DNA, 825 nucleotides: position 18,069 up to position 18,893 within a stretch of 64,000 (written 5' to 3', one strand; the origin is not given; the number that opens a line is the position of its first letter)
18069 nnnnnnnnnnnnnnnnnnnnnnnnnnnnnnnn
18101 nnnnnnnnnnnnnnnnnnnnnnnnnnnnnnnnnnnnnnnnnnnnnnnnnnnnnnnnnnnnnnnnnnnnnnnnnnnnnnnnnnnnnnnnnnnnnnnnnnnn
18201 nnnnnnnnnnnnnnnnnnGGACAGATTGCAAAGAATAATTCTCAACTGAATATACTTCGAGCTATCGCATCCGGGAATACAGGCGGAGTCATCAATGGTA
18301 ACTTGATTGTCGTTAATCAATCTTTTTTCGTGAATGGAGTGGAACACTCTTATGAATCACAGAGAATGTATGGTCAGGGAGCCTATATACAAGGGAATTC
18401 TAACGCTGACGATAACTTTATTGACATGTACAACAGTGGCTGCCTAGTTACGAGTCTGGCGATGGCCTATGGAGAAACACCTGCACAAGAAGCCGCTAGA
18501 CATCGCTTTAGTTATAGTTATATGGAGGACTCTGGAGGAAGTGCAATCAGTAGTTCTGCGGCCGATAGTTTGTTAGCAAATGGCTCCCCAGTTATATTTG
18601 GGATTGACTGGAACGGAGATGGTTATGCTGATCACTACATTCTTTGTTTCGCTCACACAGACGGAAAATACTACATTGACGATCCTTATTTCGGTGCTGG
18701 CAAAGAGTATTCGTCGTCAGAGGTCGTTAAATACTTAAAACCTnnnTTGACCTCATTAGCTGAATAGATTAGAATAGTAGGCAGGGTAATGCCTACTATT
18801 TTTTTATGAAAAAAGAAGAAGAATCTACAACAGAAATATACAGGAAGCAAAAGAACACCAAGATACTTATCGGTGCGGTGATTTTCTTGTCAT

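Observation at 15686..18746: ftsE-ftsX followed by a coiled-coil secreted protein with a Cys/His domain: a PcsB/CwlO/RipC-type divisome hydrolase with a non-canonical catalytic module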

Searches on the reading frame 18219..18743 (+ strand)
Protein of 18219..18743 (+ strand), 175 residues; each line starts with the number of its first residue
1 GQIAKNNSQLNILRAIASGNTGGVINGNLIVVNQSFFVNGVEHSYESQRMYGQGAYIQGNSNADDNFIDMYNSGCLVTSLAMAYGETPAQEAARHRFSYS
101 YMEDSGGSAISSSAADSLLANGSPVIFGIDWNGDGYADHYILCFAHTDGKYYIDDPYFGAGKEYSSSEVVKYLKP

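Call 5: search_protein_families(library=pfam, proteins=[window:18219-18743:+], max_evalue=10)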
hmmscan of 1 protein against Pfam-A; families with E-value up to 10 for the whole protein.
seq(175 aa): 1 family
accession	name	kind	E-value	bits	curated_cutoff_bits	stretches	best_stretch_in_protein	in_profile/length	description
PF13529.12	Peptidase_C39_2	-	0.0046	18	24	1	100-157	72-143/143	Peptidase_C39 like family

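Call 16: find_homologous_proteins(query=A2, max_evalue=0.001)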
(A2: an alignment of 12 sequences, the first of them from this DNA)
Query A2 (12 sequences) (150 aa, profile of the alignment): 171 proteins with E <= 0.001 among 1724 candidates; the best 120 are listed.
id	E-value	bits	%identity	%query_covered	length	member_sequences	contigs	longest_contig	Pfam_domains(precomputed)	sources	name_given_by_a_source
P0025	4.3e-44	168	28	61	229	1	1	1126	PF13529.14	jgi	-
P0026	1.2e-43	166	31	79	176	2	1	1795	PF13529.14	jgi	jgi:uncharacterized protein YvpB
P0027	8.7e-43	163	32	78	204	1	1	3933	PF13529.14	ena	-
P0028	3.4e-42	161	31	66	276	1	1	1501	PF13529.14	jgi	-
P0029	4.1e-42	161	33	65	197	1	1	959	PF13529.14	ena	-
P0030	7.5e-42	160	35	36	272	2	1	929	-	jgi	jgi:hypothetical protein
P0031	8.0e-42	160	29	79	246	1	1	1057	PF13529.14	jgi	jgi:hypothetical protein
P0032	8.6e-42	160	36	60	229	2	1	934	PF13529.14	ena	-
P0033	1.7e-41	159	34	61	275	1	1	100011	PF13529.14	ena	-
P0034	2.2e-41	159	30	60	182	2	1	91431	PF13529.14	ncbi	-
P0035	2.6e-41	159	33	78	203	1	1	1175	PF13529.14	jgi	jgi:hypothetical protein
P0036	3.2e-41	158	29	61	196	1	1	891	PF13529.14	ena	-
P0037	4.0e-41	158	28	77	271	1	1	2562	PF13529.14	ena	-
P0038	6.2e-41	157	29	77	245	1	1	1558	PF13529.14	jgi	jgi:multidrug efflux pump subunit AcrA (membrane-fusion protein)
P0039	6.3e-41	157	29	78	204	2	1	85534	PF13529.14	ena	-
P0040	1.5e-40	156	33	61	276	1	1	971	PF13529.14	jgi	jgi:hypothetical protein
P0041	1.5e-40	156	32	79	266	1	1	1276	PF13529.14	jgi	jgi:Peptidase_C39 like family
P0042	1.8e-40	156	28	71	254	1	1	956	PF13529.14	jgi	jgi:hypothetical protein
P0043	2.3e-40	156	28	75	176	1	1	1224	PF13529.14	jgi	jgi:hypothetical protein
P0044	5.0e-40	154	29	79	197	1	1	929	PF13529.14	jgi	jgi:hypothetical protein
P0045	7.5e-40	154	27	75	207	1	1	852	PF13529.14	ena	-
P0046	8.4e-40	154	34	63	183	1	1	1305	PF13529.14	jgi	jgi:hypothetical protein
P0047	1.2e-39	153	30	60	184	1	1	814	PF13529.14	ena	-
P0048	1.9e-39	153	28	81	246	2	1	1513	PF13529.14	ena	-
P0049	2.7e-39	152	31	60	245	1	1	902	PF13529.14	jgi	jgi:hypothetical protein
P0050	3.8e-39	152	26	75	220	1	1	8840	PF13529.14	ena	-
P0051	1.3e-38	150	35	63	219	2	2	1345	PF13529.14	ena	-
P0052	2.4e-38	149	32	61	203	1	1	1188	PF13529.14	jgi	jgi:hypothetical protein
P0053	4.7e-38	148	28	59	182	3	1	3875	PF13529.14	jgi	-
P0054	5.6e-38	148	34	64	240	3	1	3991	PF13529.14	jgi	jgi:hypothetical protein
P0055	9.8e-38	147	32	59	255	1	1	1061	PF13529.14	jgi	jgi:hypothetical protein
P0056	1.1e-37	147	30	67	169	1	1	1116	PF13529.14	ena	-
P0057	1.9e-37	146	29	61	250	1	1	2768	PF13529.14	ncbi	-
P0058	2.3e-37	146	28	71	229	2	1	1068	PF13529.14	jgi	jgi:hypothetical protein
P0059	2.4e-37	146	31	56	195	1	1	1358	PF13529.14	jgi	jgi:hypothetical protein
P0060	5.1e-37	145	34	59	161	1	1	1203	PF13529.14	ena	-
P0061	7.6e-37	144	30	75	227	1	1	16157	PF13529.14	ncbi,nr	ncbi:MAG: hypothetical protein NTV60_00320 [Candidatus Kaiserbacteria bacterium]|nr:hypothetical pro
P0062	1.6e-36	143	32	63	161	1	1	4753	PF13529.14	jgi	jgi:hypothetical protein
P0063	1.7e-36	143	34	65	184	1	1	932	PF13529.14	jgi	jgi:hypothetical protein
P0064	1.8e-36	143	33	64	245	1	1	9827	PF13529.14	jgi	-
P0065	2.2e-36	143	31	67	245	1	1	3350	PF13529.14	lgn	-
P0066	9.8e-36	141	33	67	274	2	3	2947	PF13529.14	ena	-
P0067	1.2e-35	140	30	59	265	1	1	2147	PF13529.14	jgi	jgi:hypothetical protein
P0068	1.2e-35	140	28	71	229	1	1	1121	PF13529.14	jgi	jgi:hypothetical protein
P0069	1.3e-35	140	31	59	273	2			PF13529.14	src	-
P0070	1.7e-35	140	31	61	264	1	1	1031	PF13529.14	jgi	jgi:hypothetical protein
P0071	2.5e-35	139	27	77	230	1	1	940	PF13529.14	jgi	jgi:hypothetical protein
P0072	7.4e-35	138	32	59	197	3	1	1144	PF13529.14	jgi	-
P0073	1.2e-34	137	27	60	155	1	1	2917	PF13529.14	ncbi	ncbi:MAG TPA: C39 family peptidase, partial [Patescibacteria group bacterium]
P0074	2.2e-34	136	33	59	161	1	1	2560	PF13529.14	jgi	jgi:hypothetical protein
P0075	3.9e-34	135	34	67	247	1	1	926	PF13529.14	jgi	-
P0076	1.3e-33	134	26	79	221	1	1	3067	PF13529.14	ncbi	-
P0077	2.7e-33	133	31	60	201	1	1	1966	PF13529.14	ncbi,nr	ncbi:MAG: C39 family peptidase [Candidatus Woesebacteria bacterium]|nr:C39 family peptidase [Candida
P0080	6.8e-33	131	34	72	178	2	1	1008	PF13529.14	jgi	-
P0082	1.6e-32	130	34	63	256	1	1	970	PF13529.14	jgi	jgi:hypothetical protein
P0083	2.0e-32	130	31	61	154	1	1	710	PF13529.14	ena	-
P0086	1.4e-31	127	33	65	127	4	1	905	PF13529.14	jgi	jgi:hypothetical protein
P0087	1.4e-31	127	34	64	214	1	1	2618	PF13529.14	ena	-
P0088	1.7e-31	127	36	59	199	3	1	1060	PF13529.14,PF03412.22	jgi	jgi:hypothetical protein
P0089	2.4e-31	126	34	64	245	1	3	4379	PF13529.14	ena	-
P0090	5.8e-31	125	33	64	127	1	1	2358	PF13529.14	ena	-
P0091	7.0e-31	125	31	66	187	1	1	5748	PF13529.14,PF03412.22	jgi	jgi:uncharacterized protein YvpB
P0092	7.5e-31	125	33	59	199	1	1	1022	PF13529.14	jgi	jgi:hypothetical protein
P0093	1.7e-30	124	32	66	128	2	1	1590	PF13529.14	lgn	-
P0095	2.6e-30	123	29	69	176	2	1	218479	PF13529.14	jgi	jgi:hypothetical protein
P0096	1.5e-29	120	25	66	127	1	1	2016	PF13529.14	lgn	-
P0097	5.1e-29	119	32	73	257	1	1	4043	PF13529.14,PF03412.22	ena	-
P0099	2.0e-28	117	32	56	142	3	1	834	PF13529.14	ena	-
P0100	2.6e-28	116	28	83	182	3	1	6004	PF13529.14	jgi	jgi:hypothetical protein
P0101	3.1e-27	113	29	64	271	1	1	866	PF13529.14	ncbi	-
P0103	4.7e-27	112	30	60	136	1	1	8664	PF13529.14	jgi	jgi:hypothetical protein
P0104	7.5e-27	112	32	67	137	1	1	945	PF13529.14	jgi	jgi:hypothetical protein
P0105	7.6e-27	112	32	57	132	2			PF13529.14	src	-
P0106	8.2e-27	112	25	65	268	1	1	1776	PF13529.14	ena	-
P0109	3.9e-26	109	29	60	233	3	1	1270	PF13529.14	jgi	-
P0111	6.4e-26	109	28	91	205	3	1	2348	PF13529.14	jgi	jgi:hypothetical protein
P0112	1.5e-25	108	31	66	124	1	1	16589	PF13529.14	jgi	jgi:hypothetical protein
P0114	2.3e-25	107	28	63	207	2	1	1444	PF13529.14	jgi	jgi:hypothetical protein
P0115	4.5e-25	106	30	91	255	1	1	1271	PF13529.14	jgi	jgi:hypothetical protein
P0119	7.8e-24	102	33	63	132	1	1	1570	PF13529.14,PF03412.22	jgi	jgi:ABC-type bacteriocin/lantibiotic exporter with double-glycine peptidase domain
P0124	3.9e-23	100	27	85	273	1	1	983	PF13529.14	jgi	jgi:hypothetical protein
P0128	1.0e-22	98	31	59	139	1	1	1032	PF13529.14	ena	-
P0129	2.4e-22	97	28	71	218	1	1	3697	PF13529.14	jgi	-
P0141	5.0e-21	93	31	64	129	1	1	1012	PF13529.14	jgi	jgi:hypothetical protein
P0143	1.0e-20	92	34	65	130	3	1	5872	PF13529.14,PF03412.22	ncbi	-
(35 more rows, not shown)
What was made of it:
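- On Peptidase_C39_2 (PF13529), clan CA: The family profile retrieves PF13529-annotated proteins down to E 4e-44 (call 16).
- Tried and rejected: I considered that the short PF13529 hits of call 16 were stand-alone peptidases.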

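Call 17: search_solved_structures(query=A2, max_evalue=10, show_alignments=3)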
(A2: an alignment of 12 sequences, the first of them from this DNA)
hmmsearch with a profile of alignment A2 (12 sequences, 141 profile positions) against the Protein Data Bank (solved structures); distinct sequences matched with E-value up to 10: 13.
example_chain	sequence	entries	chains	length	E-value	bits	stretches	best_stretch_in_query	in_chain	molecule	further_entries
9jdd_A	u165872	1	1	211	0.021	17.9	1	12-116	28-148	Peptidase C39-like domain-containing protein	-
3erv_A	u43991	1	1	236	0.038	17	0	34-49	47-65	putative C39-like peptidase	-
8z4h_A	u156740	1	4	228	0.074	16.1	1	28-135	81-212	Endoisopeptidase PeiR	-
9jg8_C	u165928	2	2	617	0.14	15.1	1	12-116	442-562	Peptidase C39-like domain-containing protein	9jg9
8ssm_B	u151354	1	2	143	0.37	13.8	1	100-130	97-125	Contact-dependent inhibitor A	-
6ii0_A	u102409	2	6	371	0.4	13.7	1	28-120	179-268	Putative RTX-toxin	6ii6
8sfg_A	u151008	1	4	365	0.44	13.6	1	28-120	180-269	Autotransporter adhesin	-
6wtg_A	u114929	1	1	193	0.44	13.6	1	91-130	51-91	Ubiquitinating/deubiquitinating enzyme SdeA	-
5cra_A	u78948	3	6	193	0.45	13.5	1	91-130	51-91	SdeA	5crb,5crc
12aj_A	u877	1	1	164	0.46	13.5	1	100-130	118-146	Contact-dependent inhibitor A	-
8efw_B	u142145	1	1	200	0.47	13.5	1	91-130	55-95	SdeA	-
6mpz_A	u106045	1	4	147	0.99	12.4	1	101-122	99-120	Double Glycine Motif Protease domain from AMS/PCAT Transporter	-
7r0w_N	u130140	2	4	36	1.1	12.3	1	81-110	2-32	Cytochrome b6-f complex subunit 7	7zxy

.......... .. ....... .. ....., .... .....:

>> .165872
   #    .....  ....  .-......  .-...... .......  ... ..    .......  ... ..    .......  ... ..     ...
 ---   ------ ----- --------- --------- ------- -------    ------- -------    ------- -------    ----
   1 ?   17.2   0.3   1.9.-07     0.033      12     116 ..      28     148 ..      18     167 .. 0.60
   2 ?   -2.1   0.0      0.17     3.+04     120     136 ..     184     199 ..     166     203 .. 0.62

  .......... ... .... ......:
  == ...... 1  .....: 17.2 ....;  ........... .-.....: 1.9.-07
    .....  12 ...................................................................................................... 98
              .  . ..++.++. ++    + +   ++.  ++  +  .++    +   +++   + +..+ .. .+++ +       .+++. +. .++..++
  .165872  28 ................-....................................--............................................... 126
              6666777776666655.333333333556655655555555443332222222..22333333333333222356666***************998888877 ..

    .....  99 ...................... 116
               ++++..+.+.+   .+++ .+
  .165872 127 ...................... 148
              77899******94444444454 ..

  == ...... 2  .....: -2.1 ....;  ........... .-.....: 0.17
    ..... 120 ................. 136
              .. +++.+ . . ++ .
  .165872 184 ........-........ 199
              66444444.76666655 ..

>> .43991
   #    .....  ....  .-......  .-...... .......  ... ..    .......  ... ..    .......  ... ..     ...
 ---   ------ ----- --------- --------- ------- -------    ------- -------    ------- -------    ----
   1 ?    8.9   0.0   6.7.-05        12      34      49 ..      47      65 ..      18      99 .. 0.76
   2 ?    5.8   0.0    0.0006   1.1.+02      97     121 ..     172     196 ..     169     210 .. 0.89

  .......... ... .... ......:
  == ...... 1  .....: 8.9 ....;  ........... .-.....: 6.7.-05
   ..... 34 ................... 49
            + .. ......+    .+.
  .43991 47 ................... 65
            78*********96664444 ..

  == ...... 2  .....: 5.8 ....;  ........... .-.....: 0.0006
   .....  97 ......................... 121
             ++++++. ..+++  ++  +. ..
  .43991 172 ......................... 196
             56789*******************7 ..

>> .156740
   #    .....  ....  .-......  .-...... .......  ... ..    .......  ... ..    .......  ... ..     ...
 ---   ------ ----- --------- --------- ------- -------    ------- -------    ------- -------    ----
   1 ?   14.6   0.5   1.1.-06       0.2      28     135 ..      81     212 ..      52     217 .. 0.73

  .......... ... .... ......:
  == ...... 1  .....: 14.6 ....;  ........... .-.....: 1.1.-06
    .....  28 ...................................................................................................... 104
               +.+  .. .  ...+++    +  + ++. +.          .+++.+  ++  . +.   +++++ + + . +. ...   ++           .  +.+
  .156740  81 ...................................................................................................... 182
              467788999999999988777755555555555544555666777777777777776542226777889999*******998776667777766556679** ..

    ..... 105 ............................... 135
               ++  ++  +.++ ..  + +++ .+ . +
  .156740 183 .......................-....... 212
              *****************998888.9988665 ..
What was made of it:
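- Closest known: Peptidase_C39_2. Same: A weak profile hit to PeiR and to the C39-like structures 9jdd and 3erv (call 17).
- Tried and rejected: The profile search gave only marginal C39-like hits (call 17).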

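Call 24: predict_structure(alignment_id=A3)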
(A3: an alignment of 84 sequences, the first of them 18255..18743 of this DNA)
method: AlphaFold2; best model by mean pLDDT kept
length: 163 residues; sequences in the alignment: 84
mean_pLDDT: 85.5   pTM: 0.82
mean pLDDT of the five models: 85.5, 85.3, 83.8, 82.7, 82.4
residues with pLDDT >= 90: 90; 70-90: 53; 50-70: 8; < 50: 12
segments of 3 or more residues with pLDDT < 50: 1-5, 7-13
pLDDT, mean of each block of 10 residues (from residue 1): 45 69 90 89 74 77 94 93 83 88 95 96 95 93 92 94 96
secondary structure, 60 per line:
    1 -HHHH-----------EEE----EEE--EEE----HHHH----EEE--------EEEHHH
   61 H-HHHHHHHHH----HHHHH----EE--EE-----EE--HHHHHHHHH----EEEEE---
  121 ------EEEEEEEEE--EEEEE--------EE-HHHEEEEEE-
elements in order: H2-5 E17-19 E24-26 E29-31 H36-39 E44-46 E55-57 H58-61 H63-71 H76-80 H100-108 E113-117 E127-135 E138-142 E157-162
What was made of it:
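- The C-terminal domain model is confident (pLDDT 85.5, call 24).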

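Call 27: fold_search(model_id=the predicted structure, library=pdb)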
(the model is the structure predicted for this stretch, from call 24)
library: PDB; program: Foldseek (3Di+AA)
matches with E <= 10: 284; with E <= 0.001: 0
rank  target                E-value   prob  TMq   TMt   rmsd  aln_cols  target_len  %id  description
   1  8ssk_D                9.2e-03  0.90  0.38  0.22  12.0       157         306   15  Citrobacter rodentium contact dependent growth inhibition (CDI) entry and toxin (CdiA-CT) domains (released 2024-05-15)
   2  8ssk_A                1.4e-02  0.87  0.38  0.22  11.9       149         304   15  Citrobacter rodentium contact dependent growth inhibition (CDI) entry and toxin (CdiA-CT) domains (released 2024-05-15)
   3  8ssk_C                2.7e-02  0.75  0.36  0.21  12.1       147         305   16  Citrobacter rodentium contact dependent growth inhibition (CDI) entry and toxin (CdiA-CT) domains (released 2024-05-15)
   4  5mqy                  2.7e-02  0.30  0.24  0.19  10.1       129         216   16  CATHEPSIN L IN COMPLEX WITH 4-[1,3-benzodioxol-5-ylmethyl(2-phenoxyethyl)amino]-5-fluoropyrimidine-2-carbonitrile (released 2017-03-22)
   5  8ssm_A                3.3e-02  0.54  0.33  0.36   8.9       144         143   14  Citrobacter rodentium contact dependent growth inhibition (CDI) toxin (CdiA-CT) and immunity (CdiI) complex (released 2024-05-15)
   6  8ssk_B                4.3e-02  0.72  0.39  0.22  11.8       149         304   16  Citrobacter rodentium contact dependent growth inhibition (CDI) entry and toxin (CdiA-CT) domains (released 2024-05-15)
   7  3kse_A                1.0e-01  0.18  0.24  0.18  10.4       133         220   15  Unreduced cathepsin L in complex with stefin A (released 2010-12-01)
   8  6mpz_B                1.1e-01  0.41  0.36  0.40  12.8       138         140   12  Crystal structure of a double glycine motif protease from AMS/PCAT transporter in complex with the leader peptide (released 2019-02-06)
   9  4axm_F                1.1e-01  0.35  0.24  0.19   7.9        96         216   19  TRIAZINE CATHEPSIN INHIBITOR COMPLEX (released 2013-05-08)
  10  7z3t_C                1.1e-01  0.38  0.24  0.19   8.4       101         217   18  Crystal structure of apo human Cathepsin L (released 2023-03-22)
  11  9f5t_A                1.2e-01  0.38  0.32  0.26  12.1       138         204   13  Ubiquitin C-terminal clippase BpJOS (released 2025-04-23)
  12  3iv2_A                1.2e-01  0.35  0.24  0.19   8.0       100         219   17  Crystal structure of mature apo-Cathepsin L C25A mutant (released 2010-03-23)
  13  6mpz_D                1.3e-01  0.69  0.44  0.50   9.8       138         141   15  Crystal structure of a double glycine motif protease from AMS/PCAT transporter in complex with the leader peptide (released 2019-02-06)
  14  5qbw                  1.3e-01  0.30  0.29  0.23   9.8       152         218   11  Crystal structure of human Cathepsin-S with bound ligand (released 2017-12-20)
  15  8rnd_A                1.4e-01  0.41  0.37  0.28  10.9       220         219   10  Cathepsin S in complex with NNPI-C10 inhibitor (released 2024-06-05)
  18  6mpz_A                1.5e-01  0.35  0.36  0.40  12.8       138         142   12  Crystal structure of a double glycine motif protease from AMS/PCAT transporter in complex with the leader peptide (released 2019-02-06)
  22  7n87_MODEL_1_A        1.8e-01  0.66  0.30  0.32   3.7        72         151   18  Solution NMR structure of peptidase domain from Clostridium thermocellum PCAT1 (released 2021-12-29)
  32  8vp6_A                2.5e-01  0.41  0.23  0.07   4.1        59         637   19  Cryo-EM structure of the ABC transporter PCAT1 bound with Mg_class_2 (released 2024-10-30)
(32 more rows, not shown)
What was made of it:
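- On Peptidase_C39_2 (PF13529), clan CA: The confident model's PDB hits include many papain-like peptidases, though with low TM-scores (calls 24, 27).
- Fold hits include the double-glycine peptidases 6mpz, 7n87 and 8vp6 (call 27).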

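Call 35: search_protein_families(library=pfam, alignment_id=A2, max_evalue=0.01)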
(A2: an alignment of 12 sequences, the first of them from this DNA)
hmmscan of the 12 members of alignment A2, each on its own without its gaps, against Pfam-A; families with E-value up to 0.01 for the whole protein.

A. member 1, seq(150 aa): 1 family
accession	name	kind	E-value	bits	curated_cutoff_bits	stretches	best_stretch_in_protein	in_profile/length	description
PF13529.12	Peptidase_C39_2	-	0.0027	18.7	24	0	74-132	71-143/143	Peptidase_C39 like family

B. families by the number of members that match (of 12 scanned): 3 families
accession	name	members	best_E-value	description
PF13529.12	Peptidase_C39_2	11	2.2e-09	Peptidase_C39 like family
PF03412.21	Peptidase_C39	5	8.3e-07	Peptidase C39 family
PF01640.23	Peptidase_C10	1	0.005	Peptidase C10 family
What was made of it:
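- On Peptidase_C39_2 (PF13529), clan CA: The window domain scores 18-18.7 bits against a cutoff of 24 (calls 5, 35). Eleven of 12 aligned relatives hit PF13529 (best E 2.2e-9, call 35).
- Closest known: Peptidase_C39_2. Same: Family-level HMM hits to PF13529 (call 35).
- Checked: Its only hit is PF13529, at 18-18.7 bits against a cutoff of 24 (calls 5, 35).
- Pfam finds PF13529 in 11 of 12 family members (call 35). The window protein alone scores below the PF13529 gathering score (18-18.7 bits against 24; calls 5, 35). Canonical C39 and PF03412 enzymes are leader-peptide proteases, and 5 of 12 family members also hit PF03412 (call 35).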

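Call 53: fold_search(model_id=the predicted structure, library=viral)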
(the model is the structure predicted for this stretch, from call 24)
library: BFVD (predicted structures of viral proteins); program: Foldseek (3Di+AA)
matches with E <= 10: 313; with E <= 0.001: 1
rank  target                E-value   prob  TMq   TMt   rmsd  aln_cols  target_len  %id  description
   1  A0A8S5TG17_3          6.1e-04  1.00  0.58  0.09   4.7       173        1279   17  Tail tape measure [Myoviridae sp. ctIty1]
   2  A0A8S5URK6            1.4e-02  0.99  0.49  0.34   5.2       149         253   21  Peptidase [Siphoviridae sp. cthae16]
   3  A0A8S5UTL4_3          6.8e-02  0.96  0.48  0.08   4.7       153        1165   14  Morphogenesis protein 1 hydrolase [Myoviridae sp. ctYA416]
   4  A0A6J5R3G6            6.8e-02  0.66  0.36  0.50   7.2       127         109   14  Uncharacterized protein [uncultured Caudovirales phage]
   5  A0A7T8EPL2            6.8e-02  0.33  0.30  0.35  10.0       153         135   17  Uncharacterized protein [Erwinia phage pEa_SNUABM_5]
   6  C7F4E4                9.3e-02  0.33  0.29  0.14   7.8       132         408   17  (no name in the UniProt tables at hand)
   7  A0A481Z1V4            1.1e-01  0.87  0.30  0.27   3.5        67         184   15  Uncharacterized protein [Mimivirus LCMiAC02]
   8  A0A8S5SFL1            1.3e-01  0.66  0.42  0.29   7.5       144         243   17  Peptidase [Podoviridae sp. ctZih56]
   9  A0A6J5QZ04            1.5e-01  0.20  0.30  0.22   9.6       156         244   12  CHAP domain containing protein [uncultured Caudovirales phage]
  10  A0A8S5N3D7            1.5e-01  0.20  0.30  0.14  11.0       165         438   16  CHAP domain protein [Podoviridae sp. ctzMH52]
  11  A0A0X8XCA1            2.0e-01  0.54  0.43  0.21   6.2       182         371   13  (no name in the UniProt tables at hand)
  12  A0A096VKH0            2.6e-01  0.21  0.30  0.18   7.7       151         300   16  Lysozyme [Synechococcus phage S-CBP1]
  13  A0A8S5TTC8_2          2.6e-01  0.13  0.27  0.04  12.3       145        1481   15  NlpC/P60 family [Siphoviridae sp. ct5jB2]
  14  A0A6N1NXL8            4.1e-01  0.23  0.23  0.13   8.6       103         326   11  Cathepsin L2 [Tupanvirus soda lake]
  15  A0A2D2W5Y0            4.4e-01  0.11  0.25  0.27  10.9       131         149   13  (no name in the UniProt tables at hand)
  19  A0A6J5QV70            6.9e-01  0.08  0.28  0.23  13.7       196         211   13  Endopeptidase, NLPC/P60 domain containing protein [uncultured Caudovirales phage]
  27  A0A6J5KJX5            1.1e+00  0.23  0.20  0.21   6.6        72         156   11  Endopeptidase, NLPC/P60 domain containing protein [uncultured Caudovirales phage]
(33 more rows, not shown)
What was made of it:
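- The closest viral fold matches are a tape-measure domain and a phi29 gp13-like hydrolase (call 53). The nearest viral fold matches are virion-associated lytic domains (call 53).
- Tried and rejected: Fold evidence therefore rests on Foldseek against the PDB and BFVD, where all hits are weak (calls 27, 53).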
